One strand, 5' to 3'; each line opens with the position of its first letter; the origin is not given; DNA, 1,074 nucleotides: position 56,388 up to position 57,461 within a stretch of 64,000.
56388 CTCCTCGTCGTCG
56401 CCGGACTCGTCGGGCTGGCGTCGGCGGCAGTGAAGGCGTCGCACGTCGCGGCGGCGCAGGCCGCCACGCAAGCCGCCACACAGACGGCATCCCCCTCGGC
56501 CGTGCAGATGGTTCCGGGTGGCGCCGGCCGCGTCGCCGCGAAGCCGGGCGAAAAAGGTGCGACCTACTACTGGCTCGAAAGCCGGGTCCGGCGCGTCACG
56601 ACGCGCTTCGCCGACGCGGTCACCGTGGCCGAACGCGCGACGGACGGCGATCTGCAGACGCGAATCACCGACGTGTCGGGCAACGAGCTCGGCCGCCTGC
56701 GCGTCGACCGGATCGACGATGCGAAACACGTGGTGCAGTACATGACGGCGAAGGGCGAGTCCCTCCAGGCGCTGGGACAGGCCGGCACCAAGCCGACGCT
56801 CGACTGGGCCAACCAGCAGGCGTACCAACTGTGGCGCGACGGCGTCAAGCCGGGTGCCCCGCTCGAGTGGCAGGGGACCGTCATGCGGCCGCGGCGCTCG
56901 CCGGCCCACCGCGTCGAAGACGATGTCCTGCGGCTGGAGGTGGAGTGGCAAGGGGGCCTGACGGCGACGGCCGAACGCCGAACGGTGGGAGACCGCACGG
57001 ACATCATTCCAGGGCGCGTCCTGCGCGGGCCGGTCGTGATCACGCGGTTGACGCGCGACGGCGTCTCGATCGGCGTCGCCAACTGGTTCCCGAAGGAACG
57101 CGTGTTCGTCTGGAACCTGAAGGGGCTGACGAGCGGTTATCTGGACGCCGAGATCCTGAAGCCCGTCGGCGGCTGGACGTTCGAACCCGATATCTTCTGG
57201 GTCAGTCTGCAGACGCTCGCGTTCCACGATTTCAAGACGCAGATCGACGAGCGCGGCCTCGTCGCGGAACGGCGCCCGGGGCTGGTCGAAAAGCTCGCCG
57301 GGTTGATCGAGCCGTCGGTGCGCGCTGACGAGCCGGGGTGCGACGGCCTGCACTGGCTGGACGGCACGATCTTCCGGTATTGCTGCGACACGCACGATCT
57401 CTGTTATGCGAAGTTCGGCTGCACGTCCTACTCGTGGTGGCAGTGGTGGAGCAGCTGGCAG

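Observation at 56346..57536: Bacterial secreted protein with a perfect animal-type sPLA2 '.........' active-site signature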

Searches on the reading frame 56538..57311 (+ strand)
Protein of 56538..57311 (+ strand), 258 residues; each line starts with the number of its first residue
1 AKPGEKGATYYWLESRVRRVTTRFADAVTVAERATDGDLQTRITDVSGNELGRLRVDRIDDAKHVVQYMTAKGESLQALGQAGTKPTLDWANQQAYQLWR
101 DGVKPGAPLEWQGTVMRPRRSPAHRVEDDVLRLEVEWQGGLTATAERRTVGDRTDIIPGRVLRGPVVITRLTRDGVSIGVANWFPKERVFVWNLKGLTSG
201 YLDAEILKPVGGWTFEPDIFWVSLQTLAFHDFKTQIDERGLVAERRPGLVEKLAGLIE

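Call 90: find_related_loci(query=A8, collection=metagenome_contigs, flank=2500)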
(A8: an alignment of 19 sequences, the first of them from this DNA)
Query A8 (258 aa) in metagenome_contigs; peptide patterns used: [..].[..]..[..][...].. (x = any residue, [..] = any of these).
129 stretches matched a pattern; 83 encode a relative of the query (tblastn E <= 1e-3); the best 80 are kept; 80 distinct loci.
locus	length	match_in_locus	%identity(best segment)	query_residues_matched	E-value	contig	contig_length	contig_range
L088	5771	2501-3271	68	1-258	2e-126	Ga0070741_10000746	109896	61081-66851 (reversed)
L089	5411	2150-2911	60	3-257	3e-109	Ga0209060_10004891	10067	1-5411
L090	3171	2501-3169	54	3-226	2e-81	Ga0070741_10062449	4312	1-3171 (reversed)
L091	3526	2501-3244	49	1-248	5e-80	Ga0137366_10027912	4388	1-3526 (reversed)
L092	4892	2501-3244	49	1-248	4e-79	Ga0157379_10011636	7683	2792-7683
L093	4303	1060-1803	48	1-248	8e-79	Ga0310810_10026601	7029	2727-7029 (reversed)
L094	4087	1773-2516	48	1-248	1e-78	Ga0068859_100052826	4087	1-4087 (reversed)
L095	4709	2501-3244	48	1-248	3e-78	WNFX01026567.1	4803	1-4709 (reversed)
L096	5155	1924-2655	49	1-244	6e-78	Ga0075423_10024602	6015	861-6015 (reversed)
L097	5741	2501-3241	48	2-248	2e-77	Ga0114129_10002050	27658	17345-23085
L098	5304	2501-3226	51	2-243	2e-77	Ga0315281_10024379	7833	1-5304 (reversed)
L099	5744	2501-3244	49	1-248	6e-77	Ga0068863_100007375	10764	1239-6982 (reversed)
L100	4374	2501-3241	48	2-248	6e-77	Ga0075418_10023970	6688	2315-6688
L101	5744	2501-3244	48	1-248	1e-76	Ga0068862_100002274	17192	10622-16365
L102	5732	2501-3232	48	1-244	1e-76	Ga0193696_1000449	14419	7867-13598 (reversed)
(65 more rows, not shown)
